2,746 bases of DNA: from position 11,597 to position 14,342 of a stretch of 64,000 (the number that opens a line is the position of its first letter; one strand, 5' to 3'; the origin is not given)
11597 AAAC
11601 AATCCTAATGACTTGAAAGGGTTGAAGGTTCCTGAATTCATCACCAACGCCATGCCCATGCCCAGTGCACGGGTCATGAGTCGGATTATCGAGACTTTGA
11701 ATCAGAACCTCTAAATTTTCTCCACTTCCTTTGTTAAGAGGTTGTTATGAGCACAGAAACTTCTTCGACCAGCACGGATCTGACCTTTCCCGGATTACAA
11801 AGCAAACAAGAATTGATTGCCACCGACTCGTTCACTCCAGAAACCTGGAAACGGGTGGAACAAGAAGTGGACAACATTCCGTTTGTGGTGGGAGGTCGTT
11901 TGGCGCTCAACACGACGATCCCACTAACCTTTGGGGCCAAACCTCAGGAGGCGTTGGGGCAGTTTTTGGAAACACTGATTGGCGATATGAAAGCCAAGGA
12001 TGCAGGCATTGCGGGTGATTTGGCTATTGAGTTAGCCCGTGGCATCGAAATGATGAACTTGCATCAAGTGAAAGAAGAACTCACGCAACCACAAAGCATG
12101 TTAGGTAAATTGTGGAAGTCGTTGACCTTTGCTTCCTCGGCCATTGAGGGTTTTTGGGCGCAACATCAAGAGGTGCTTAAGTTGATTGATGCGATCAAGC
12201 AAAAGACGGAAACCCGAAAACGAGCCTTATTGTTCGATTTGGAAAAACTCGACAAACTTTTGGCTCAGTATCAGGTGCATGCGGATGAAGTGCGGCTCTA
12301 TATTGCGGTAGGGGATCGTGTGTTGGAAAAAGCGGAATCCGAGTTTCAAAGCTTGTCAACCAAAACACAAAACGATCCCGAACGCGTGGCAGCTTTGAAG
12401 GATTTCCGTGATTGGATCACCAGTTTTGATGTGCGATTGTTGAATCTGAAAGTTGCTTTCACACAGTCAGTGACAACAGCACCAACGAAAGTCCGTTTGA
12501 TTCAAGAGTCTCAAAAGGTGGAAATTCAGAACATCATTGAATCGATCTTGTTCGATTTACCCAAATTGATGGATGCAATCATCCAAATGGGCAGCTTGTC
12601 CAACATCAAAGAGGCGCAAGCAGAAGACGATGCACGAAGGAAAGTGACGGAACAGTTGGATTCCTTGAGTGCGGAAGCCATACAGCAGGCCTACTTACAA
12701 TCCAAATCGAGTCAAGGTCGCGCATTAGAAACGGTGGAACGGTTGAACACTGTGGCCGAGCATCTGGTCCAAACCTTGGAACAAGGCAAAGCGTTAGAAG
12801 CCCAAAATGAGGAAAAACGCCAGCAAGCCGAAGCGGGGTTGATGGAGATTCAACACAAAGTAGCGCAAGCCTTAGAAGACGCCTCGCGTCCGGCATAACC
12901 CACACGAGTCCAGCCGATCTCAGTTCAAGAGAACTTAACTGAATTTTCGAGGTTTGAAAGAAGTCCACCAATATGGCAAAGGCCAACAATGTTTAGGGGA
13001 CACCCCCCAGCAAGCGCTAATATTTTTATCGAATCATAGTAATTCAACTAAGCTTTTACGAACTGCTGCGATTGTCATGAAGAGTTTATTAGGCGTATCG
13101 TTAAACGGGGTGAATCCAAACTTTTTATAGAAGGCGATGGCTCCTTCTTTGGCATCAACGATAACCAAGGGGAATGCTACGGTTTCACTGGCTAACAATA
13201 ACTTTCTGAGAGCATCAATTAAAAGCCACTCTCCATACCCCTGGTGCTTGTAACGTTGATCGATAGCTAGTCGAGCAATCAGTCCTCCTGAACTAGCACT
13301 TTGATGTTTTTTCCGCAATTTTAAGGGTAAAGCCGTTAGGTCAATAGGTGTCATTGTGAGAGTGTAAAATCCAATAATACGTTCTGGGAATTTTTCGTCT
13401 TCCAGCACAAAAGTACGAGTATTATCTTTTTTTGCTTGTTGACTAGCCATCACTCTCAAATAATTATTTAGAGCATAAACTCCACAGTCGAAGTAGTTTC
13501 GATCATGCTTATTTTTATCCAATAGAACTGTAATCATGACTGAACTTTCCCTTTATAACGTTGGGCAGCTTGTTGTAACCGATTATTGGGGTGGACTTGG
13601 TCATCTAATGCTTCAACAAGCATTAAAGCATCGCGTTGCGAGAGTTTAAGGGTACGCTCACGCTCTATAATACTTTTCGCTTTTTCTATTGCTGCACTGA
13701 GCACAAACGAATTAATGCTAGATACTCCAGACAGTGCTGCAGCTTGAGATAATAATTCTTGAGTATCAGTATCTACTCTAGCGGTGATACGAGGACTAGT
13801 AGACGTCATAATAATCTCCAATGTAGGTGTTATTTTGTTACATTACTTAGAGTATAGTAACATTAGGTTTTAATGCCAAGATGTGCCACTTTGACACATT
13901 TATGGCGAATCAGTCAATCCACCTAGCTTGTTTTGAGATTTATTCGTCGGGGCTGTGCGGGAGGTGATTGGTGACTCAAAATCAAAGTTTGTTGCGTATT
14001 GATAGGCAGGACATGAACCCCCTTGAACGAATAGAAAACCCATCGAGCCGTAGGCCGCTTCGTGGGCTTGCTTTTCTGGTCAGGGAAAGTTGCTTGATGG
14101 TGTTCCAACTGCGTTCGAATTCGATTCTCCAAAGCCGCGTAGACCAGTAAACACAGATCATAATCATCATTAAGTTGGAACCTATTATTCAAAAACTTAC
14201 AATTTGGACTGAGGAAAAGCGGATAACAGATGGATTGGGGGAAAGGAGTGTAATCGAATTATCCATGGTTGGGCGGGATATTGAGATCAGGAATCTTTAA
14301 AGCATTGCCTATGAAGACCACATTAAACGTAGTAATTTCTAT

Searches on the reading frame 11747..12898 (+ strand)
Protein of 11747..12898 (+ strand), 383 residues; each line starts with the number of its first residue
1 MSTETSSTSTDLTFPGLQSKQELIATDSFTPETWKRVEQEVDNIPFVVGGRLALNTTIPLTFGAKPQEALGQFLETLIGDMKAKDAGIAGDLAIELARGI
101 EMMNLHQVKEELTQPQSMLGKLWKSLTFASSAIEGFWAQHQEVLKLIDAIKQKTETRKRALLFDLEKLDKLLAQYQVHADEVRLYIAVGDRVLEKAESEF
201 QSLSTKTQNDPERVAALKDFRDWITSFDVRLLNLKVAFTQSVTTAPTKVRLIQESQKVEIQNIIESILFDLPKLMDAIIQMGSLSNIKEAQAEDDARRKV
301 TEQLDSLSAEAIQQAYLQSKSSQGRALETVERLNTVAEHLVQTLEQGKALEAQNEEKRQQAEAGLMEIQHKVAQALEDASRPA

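Call 12: search_protein_families(library=pfam, proteins=[window:11747-12898:+], max_evalue=0.01)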
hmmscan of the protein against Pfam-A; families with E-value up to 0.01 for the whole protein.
window:11747-12898:+ (383 aa): 2 families
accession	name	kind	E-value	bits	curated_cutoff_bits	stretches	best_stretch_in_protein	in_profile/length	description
PF05816.16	TelA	-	2.7e-29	102.7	30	1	60-377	17-331/332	Toxic anion resistance protein (TelA)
PF11068.13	YlqD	-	0.0058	17.4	27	1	104-197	28-117/131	YlqD protein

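Call 23: find_related_loci(query=window:11747-12898:+, collection=genome_contigs, flank=10000)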
Query window:11747-12898:+ (383 aa) in genome_contigs; peptide patterns used: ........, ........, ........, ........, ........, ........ (x = any residue, [..] = any of these).
51 stretches matched a pattern, but none encodes a relative of the query by tblastn (E <= 1e-3).

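Call 40: find_homologous_proteins(query=window:11747-12898:+, max_evalue=1e-20)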
Query window:11747-12898:+ (383 aa): 2 proteins with E <= 1e-20 among 8000 candidates.
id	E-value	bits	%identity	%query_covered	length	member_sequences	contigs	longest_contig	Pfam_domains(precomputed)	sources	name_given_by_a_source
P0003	3.3e-237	804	100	100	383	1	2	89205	PF05816.17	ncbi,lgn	-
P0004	5.1e-37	146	31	81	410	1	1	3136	PF05816.17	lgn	-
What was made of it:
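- The host lineage is so poorly sampled (the nearest TelA relative is 31% identical, call 40) that orphan status alone says little.
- Tried and rejected: TelA's nearest homolog is 31% identical (call 40).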

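Call 78: find_encoding_contigs(protein=P0003, flank=10000, max_places=6)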
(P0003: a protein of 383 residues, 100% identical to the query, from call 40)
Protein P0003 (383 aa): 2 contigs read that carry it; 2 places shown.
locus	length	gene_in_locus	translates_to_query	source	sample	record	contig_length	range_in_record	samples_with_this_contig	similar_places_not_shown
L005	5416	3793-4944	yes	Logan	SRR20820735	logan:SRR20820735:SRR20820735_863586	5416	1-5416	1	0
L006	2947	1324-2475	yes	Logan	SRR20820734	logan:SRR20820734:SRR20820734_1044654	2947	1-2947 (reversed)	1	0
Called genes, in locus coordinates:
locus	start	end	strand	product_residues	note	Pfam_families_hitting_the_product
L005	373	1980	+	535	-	PF13416:SBP_bac_8 (weak), PF13531:SBP_bac_11, PF00092:VWA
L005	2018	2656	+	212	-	PF10112:Halogen_Hydrol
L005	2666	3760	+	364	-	-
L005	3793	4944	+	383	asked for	PF05816:TelA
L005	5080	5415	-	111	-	?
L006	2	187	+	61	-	?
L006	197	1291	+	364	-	-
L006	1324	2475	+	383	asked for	PF05816:TelA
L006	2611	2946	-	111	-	?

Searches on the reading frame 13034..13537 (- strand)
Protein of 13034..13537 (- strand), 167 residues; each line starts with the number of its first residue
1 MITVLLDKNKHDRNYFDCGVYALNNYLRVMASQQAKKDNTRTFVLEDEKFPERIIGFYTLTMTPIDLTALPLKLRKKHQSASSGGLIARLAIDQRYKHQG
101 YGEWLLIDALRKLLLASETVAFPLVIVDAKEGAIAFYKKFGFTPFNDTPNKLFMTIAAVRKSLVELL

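Call 12: search_protein_families(library=pfam, proteins=[window:13034-13537:-], max_evalue=0.01)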
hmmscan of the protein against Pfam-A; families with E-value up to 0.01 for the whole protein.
window:13034-13537:- (167 aa): 5 families
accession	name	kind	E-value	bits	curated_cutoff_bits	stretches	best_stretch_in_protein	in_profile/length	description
PF13508.13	Acetyltransf_7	-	3e-09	37.6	27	1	39-143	2-83/84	Acetyltransferase (GNAT) domain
PF00583.31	Acetyltransf_1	-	1.6e-07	32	20.7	1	34-142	27-116/116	Acetyltransferase (GNAT) family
PF13673.13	Acetyltransf_10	-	1.2e-06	29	23.6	1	83-147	50-112/128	Acetyltransferase (GNAT) domain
PF08445.16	FR47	-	0.0035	17.7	22.1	1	82-143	19-78/86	FR47-like protein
PF04667.22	Endosulfine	-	0.0052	17.3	29.8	0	5-29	25-48/80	cAMP-regulated phosphoprotein/endosulfine conserved region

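Call 55: search_protein_families(library=padloc, proteins=[window:13034-13537:-], max_evalue=0.001)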
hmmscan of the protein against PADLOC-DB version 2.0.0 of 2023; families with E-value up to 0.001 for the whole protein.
window:13034-13537:- (167 aa): 0 families

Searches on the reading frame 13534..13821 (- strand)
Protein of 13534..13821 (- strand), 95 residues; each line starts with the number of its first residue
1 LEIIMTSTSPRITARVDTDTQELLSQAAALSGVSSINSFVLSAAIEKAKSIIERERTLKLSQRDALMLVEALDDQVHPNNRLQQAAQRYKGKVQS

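Call 12: search_protein_families(library=pfam, proteins=[window:13534-13821:-], max_evalue=0.01)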
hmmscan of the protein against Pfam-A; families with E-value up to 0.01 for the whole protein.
window:13534-13821:- (95 aa): 1 family
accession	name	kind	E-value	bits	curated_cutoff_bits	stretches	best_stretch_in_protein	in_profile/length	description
PF08681.18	TacA1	-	9.8e-25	86.8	21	1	11-90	1-79/80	Antitoxin TacA 1-like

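Call 55: search_protein_families(library=padloc, proteins=[window:13534-13821:-], max_evalue=0.001)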
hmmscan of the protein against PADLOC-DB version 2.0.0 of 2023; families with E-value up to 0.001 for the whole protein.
window:13534-13821:- (95 aa): 0 families

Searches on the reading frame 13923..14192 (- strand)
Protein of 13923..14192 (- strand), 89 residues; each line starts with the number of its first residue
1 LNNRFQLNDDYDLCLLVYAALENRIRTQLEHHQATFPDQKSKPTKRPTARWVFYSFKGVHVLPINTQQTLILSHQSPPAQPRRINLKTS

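Call 12: search_protein_families(library=pfam, proteins=[window:13923-14192:-], max_evalue=0.01)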
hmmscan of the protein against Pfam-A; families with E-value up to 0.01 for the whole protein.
window:13923-14192:- (89 aa): 0 families

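Call 30: search_dna_similar(query=window:13926-14192:-, collection=plasmids, mode=protein, max_evalue=0.001, max_rows=10)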
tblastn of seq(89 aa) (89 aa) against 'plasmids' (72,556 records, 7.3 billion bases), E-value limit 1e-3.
Records with a match: 130; places in all: 178; records where one place covers at least 80% of the query: 0.
Best place of each record, by identity: <60% 130.
By first word of the organism name: Thermus 23; Klebsiella 17; Escherichia 11; Aeromonas 11; Nostoc 11; Vibrio 8; Planktothrix 7; Citrobacter 4; Dolichospermum 4; Shewanella 3; and 21 more.
By predicted mobility (MOB-suite, as given by PLSDB): non-mobilizable 68; conjugative 54; mobilizable 8.
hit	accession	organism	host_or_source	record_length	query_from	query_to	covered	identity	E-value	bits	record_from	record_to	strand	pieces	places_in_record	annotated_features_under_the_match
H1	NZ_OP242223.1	Escherichia coli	Homo sapiens,stool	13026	13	76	72%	52.2%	2e-12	68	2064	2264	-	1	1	IS1634 family transposase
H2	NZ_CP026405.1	Escherichia coli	-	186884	13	76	72%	52.2%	3e-11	64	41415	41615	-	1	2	IS1634-like element ISSpu7 family transposase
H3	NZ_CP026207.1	Escherichia coli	-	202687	13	76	72%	52.2%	3e-11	64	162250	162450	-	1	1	IS1634-like element ISSpu7 family transposase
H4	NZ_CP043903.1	Shewanella sp. LC6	-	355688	13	76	72%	52.2%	3e-11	64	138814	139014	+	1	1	IS1634-like element ISSpu7 family transposase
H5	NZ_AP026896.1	Aeromonas caviae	Microbe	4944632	13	76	72%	52.2%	3e-11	64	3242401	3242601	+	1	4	none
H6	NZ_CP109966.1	Catenovulum adriaticum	algae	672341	13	74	70%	53.2%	2e-13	71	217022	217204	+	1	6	IS1634 family transposase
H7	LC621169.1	Klebsiella quasipneumoniae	-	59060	13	76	72%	50.7%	2e-11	65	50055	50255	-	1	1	ISSpu7: IS4 family transposase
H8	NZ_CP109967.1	Catenovulum adriaticum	algae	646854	13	74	70%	51.6%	3e-13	70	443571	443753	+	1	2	IS1634 family transposase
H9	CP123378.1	Enterobacter ludwigii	Homo sapiens,rectal screening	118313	13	76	72%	49.3%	1e-10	62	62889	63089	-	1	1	IS1634 family transposase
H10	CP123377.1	Enterobacter ludwigii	Homo sapiens,rectal screening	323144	13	76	72%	49.3%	1e-10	62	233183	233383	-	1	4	IS1634 family transposase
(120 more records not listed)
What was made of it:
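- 13923..14192 (-): C-terminal remnant of an IS1634-family transposase, 67 nt downstream of B's stop (insertion or rearrangement scar). Call 30: tblastn matches to annotated IS1634/ISSpu7 transposases, E down to 2e-13, about 50% identity over aa 13-76.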
